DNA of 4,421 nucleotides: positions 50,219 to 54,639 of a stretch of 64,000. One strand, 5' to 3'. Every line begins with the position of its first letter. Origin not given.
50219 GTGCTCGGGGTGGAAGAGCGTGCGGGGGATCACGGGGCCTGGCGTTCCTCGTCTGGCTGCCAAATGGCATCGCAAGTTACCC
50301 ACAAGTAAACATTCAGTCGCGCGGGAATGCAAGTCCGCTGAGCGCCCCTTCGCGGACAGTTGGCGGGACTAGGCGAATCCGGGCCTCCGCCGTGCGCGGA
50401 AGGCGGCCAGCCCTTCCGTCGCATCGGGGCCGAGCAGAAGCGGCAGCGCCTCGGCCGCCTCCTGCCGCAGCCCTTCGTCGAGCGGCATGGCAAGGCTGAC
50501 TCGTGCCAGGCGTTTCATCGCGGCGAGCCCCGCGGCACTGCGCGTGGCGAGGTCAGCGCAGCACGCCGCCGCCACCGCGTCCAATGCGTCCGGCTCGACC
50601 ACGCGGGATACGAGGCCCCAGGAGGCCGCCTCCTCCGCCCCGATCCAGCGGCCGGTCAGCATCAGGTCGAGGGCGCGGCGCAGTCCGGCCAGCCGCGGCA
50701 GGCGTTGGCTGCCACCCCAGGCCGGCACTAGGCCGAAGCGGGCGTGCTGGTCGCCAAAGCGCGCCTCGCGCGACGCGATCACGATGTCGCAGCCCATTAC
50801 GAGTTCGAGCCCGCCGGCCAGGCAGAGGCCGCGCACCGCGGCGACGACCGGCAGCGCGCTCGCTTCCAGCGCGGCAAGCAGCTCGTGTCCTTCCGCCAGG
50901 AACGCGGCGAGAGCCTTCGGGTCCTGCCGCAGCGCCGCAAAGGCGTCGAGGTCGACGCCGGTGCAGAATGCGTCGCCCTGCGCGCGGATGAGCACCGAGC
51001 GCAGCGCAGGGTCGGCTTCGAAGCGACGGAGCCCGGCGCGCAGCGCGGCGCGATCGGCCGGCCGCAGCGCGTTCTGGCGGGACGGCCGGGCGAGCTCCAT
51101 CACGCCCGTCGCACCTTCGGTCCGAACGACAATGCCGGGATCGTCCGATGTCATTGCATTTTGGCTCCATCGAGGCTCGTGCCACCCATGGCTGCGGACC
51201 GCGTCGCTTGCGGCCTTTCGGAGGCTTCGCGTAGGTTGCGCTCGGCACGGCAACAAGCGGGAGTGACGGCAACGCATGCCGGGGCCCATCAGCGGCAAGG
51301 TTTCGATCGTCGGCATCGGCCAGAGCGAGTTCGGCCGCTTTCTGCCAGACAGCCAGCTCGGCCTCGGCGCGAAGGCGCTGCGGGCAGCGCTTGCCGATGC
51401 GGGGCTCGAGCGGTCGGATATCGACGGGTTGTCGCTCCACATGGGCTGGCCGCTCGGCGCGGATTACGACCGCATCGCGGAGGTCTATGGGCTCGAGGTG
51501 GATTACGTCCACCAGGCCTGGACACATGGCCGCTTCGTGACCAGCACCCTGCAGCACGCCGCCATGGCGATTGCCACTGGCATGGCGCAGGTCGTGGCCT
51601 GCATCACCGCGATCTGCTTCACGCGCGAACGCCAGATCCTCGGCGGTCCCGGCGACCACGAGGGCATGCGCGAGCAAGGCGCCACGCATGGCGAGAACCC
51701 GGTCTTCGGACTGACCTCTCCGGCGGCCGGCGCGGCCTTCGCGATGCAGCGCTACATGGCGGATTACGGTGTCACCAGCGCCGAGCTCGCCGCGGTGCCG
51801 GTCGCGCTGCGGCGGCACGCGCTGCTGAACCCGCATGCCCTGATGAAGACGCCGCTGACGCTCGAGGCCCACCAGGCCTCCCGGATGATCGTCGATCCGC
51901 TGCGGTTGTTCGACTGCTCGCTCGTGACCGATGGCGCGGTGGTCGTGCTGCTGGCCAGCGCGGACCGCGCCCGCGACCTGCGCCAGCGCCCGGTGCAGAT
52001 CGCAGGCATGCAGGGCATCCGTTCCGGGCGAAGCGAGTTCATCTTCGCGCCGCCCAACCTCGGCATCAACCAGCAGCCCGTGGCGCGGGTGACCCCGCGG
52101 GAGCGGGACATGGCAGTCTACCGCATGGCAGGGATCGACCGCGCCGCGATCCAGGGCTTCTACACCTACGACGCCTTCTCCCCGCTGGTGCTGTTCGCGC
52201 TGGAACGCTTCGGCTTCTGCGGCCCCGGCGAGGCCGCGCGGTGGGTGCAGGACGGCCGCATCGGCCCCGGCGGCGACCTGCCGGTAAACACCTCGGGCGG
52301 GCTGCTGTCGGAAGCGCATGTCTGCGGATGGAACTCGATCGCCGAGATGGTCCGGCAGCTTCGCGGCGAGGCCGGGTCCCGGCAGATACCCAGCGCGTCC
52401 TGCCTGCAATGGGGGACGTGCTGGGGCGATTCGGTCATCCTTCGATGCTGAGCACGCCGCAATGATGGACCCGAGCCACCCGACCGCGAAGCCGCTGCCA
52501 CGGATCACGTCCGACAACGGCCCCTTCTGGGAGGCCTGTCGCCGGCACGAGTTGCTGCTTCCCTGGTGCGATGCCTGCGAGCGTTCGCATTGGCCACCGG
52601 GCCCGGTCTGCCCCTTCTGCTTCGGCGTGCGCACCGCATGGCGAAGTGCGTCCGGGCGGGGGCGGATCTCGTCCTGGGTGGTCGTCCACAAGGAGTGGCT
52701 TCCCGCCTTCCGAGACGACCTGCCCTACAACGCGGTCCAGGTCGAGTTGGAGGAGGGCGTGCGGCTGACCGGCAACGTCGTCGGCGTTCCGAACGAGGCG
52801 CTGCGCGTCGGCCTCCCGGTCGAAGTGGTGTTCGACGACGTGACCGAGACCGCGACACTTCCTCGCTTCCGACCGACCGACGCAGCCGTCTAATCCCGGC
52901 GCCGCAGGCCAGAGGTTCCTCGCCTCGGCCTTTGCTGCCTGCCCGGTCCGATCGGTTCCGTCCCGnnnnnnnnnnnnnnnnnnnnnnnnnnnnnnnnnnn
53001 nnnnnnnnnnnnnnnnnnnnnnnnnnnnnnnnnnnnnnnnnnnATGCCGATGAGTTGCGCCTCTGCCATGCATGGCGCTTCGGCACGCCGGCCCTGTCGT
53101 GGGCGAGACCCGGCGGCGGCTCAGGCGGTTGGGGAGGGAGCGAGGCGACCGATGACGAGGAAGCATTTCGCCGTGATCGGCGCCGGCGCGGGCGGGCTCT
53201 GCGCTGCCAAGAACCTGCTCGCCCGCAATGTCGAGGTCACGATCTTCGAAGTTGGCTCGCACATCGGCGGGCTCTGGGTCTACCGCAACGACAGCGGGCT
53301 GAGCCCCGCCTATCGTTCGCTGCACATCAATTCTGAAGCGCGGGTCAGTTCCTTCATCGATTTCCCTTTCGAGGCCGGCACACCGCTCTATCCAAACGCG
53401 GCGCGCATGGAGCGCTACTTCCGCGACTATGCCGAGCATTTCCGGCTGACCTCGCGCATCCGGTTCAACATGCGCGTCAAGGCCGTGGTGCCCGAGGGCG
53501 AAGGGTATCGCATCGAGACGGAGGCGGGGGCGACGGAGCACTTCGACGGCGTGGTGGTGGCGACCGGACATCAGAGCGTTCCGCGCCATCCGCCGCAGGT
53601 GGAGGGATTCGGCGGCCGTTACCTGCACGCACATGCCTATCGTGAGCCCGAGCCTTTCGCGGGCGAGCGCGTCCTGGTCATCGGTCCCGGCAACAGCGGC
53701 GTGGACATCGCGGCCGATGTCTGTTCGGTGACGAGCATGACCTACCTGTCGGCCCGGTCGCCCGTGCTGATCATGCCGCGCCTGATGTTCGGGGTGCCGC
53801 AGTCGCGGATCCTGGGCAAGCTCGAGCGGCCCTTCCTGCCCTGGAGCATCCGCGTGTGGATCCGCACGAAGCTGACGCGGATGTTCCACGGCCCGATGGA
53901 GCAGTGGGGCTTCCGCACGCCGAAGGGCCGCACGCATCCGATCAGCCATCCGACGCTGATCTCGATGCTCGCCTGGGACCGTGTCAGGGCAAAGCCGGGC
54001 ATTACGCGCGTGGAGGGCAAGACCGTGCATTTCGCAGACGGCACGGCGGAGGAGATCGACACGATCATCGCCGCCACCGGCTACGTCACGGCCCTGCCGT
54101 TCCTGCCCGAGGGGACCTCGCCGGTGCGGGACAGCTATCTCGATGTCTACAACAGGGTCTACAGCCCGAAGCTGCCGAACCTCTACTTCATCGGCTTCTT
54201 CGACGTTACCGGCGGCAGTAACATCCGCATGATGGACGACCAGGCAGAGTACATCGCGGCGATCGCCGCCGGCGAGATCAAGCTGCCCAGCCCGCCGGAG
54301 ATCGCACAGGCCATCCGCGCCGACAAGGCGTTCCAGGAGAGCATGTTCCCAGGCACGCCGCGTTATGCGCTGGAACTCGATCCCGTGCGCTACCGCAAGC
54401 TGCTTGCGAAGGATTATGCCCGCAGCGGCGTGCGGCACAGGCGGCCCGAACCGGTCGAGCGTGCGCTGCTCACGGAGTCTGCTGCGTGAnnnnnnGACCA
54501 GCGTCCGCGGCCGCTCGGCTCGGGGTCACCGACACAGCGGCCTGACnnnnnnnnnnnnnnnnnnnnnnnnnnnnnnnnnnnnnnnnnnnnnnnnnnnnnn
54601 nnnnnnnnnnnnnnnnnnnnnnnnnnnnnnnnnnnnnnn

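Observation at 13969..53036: A 12-nt box, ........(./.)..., sits on the -10 region of six promoters across the catabolic island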

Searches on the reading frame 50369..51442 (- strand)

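Call 9: search_protein_families(library=pfam, proteins=[window:50369-51442:-])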
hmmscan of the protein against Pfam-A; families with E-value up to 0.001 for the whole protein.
window:50369-51442:- (357 aa): 2 families
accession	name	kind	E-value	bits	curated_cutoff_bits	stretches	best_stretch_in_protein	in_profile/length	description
PF00378.25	ECH_1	-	7.1e-47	160.3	27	1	110-356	4-248/251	Enoyl-CoA hydratase/isomerase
PF16113.10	ECH_2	-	2.2e-27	96.9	27.2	1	113-293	2-183/335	Enoyl-CoA hydratase/isomerase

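Call 42: search_protein_families(library=ncbifam, proteins=[window:50369-51442:-], max_evalue=1e-10)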
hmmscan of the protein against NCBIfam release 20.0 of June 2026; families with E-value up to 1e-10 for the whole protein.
window:50369-51442:- (357 aa): 69 families (the best 25 are shown)
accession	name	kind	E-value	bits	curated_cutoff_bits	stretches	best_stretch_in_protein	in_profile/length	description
NF051848.1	EnCoAHydtEchA19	equivalog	3e-57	194.1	400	1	104-356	2-255/258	enoyl-CoA hydratase EchA19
NF004840.0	PRK06190.1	equivalog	3.1e-52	177.8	253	1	104-332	6-232/260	enoyl-CoA hydratase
NF004517.0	PRK05862.1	equivalog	5.4e-47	160.4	396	1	104-356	6-254/257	enoyl-CoA hydratase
NF004634.0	PRK05980.1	equivalog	6e-45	153.7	375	1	105-355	6-259/263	crotonase/enoyl-CoA hydratase family protein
NF006007.0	PRK08138.1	subfamily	1.1e-44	152.8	355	1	107-356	13-258/261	enoyl-CoA hydratase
NF005803.0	PRK07658.1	equivalog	3.9e-43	147.7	313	1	107-356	7-254/257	enoyl-CoA hydratase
NF046063.1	oxepin_alt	equivalog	1.5e-42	145.8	300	1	107-354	5-253/254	oxepin-CoA hydrolase, alternative type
NF042430.2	EnCoAhydt_DpgD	equivalog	1.9e-42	145.5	400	1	109-355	4-254/258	enoyl-CoA-hydratase DpgD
NF005864.0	PRK07799.1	equivalog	1.4e-41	142.4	316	1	98-356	4-263/266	crotonase/enoyl-CoA hydratase family protein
NF004781.0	PRK06127.1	subfamily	2.1e-41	142.3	291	1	100-356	9-266/269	enoyl-CoA hydratase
NF005700.0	PRK07511.1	subfamily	2.5e-41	142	274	1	105-356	6-258/260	enoyl-CoA hydratase family protein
NF006008.0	PRK08139.1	equivalog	4.3e-41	141.2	313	1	98-356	7-263/266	enoyl-CoA hydratase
NF006100.0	PRK08252.1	subfamily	1.5e-40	139.4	282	1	104-355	5-250/254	crotonase/enoyl-CoA hydratase family protein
NF004475.0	PRK05809.1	subfamily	2.2e-40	138.8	394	1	104-356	6-257/260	short-chain-enoyl-CoA hydratase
NF006108.0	PRK08259.1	equivalog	4.8e-40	137.7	273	1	104-350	5-246/256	crotonase/enoyl-CoA hydratase family protein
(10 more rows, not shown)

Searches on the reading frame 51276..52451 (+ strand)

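Call 9: search_protein_families(library=pfam, proteins=[window:51276-52451:+])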
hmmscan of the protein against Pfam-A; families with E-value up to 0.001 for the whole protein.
window:51276-52451:+ (391 aa): 1 family
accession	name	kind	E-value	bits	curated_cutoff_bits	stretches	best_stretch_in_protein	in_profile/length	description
PF22691.2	Thiolase_C_1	-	2.6e-31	108.8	28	1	281-375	27-123/144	Thiolase C-terminal domain-like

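Call 42: search_protein_families(library=ncbifam, proteins=[window:51276-52451:+], max_evalue=1e-10)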
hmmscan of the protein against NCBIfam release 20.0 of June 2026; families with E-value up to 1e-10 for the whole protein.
window:51276-52451:+ (391 aa): 17 families
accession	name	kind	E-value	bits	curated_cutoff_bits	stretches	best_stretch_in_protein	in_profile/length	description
NF005892.0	PRK07855.1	subfamily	8.6e-87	291.5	469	1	5-369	4-365/390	lipid-transfer protein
NF004811.0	PRK06158.1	subfamily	9.2e-70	235.5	421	1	5-375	6-359/384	acetyl-CoA acetyltransferase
NF006010.0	PRK08142.1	subfamily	1e-49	169.3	462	1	6-368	4-355/388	thiolase domain-containing protein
NF004720.0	PRK06064.1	subfamily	3.2e-48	164.4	420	1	8-371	3-362/389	thiolase domain-containing protein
NF004715.0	PRK06059.1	equivalog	1.3e-42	146.2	424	1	8-375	5-379/399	lipid-transfer protein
NF053570.1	AcCoTHIOL_METTL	equivalog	5.3e-38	130.9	600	1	8-374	3-361/385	acetyl-CoA acetyltransferase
NF004810.0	PRK06157.1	equivalog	3e-37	128.7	403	1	4-374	4-373/400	acetyl-CoA acetyltransferase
NF006102.0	PRK08256.1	subfamily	1.5e-36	126.3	436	1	7-378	3-376/394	lipid-transfer protein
NF009228.0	PRK12578.1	subfamily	9.8e-36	123.2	485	1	8-371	4-361/387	thiolase domain-containing protein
NF005704.0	PRK07516.1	subfamily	1.1e-31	110.2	412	1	8-375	3-366/389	thiolase domain-containing protein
NF004721.0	PRK06065.1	equivalog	1.3e-30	106.6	455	1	154-386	154-382/393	thiolase domain-containing protein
NF006180.0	PRK08313.1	subfamily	4.1e-30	104.9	514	1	8-375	5-363/389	thiolase domain-containing protein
NF053628.1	BnzsclthlBbsBGT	equivalog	6.2e-27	94.4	750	1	90-371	82-356/389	benzoylsuccinyl-CoA thiolase subunit BbsB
NF004936.0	PRK06289.1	equivalog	7e-27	94.2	375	1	9-376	5-383/405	acetyl-CoA acetyltransferase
NF004982.0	PRK06365.1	equivalog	4.7e-26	91.8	695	1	8-360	17-383/430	thiolase domain-containing protein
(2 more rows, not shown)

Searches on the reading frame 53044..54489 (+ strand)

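Call 9: search_protein_families(library=pfam, proteins=[window:53044-54489:+])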
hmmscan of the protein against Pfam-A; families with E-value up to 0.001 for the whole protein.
window:53044-54489:+ (481 aa): 10 families
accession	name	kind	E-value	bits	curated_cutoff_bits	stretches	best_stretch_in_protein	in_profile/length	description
PF00743.25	FMO-like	-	1.3e-55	189.3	22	1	40-448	2-432/532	Flavin-binding monooxygenase-like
PF13738.12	Pyr_redox_3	-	4.6e-26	92.2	30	1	44-235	2-192/305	Pyridine nucleotide-disulphide oxidoreductase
PF07992.20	Pyr_redox_2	-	1.9e-15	57.5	26.1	1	41-242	2-178/291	Pyridine nucleotide-disulphide oxidoreductase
PF01593.30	Amino_oxidase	-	1.9e-10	41.1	19.8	1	130-176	211-256/443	Flavin containing amine oxidoreductase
PF13454.12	NAD_binding_9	-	8.5e-10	39.3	21.8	1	43-177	1-155/155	FAD-NAD(P)-binding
PF13434.12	Lys_Orn_oxgnase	-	8.7e-10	38.7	21.3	1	124-229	99-210/339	L-lysine 6-monooxygenase/L-ornithine 5-monooxygenase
PF01266.30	DAO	-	6.9e-09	36.1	27.9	0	116-198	140-233/353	FAD dependent oxidoreductase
PF13450.12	NAD_binding_8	-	3e-08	34.3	21.9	1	44-85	1-42/68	NAD(P)-binding Rossmann-like domain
PF03486.20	HI0933_like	-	1.3e-06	28.5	50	0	42-75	3-36/244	HI0933-like protein Rossmann domain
PF00070.33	Pyr_redox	-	0.00031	21.6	22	0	41-74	1-34/82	Pyridine nucleotide-disulphide oxidoreductase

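Call 42: search_protein_families(library=ncbifam, proteins=[window:53044-54489:+], max_evalue=1e-10)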
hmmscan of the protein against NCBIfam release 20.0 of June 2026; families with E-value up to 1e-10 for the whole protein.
window:53044-54489:+ (481 aa): 4 families
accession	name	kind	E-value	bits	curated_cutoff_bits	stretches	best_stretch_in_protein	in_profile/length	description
NF058570.1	trimeth_mono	equivalog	6.6e-38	131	675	2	42-227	2-214/443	trimethylamine monooxygenase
NF040505.1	ArsO_flavin_mono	equivalog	2.4e-34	119.3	425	1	43-242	4-195/346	ArsO family NAD(P)H-dependent flavin-containing monooxygenase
TIGR04018.1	Bthiol_YpdA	hypoth_equivalog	3e-14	52.5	339.9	1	43-230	3-175/316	YpdA family putative bacillithiol disulfide reductase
TIGR04046.1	MSMEG_0569_nitr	hypoth_equivalog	9.2e-14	51.2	498.35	1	43-236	4-190/400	MSMEG_0569 family flavin-dependent oxidoreductase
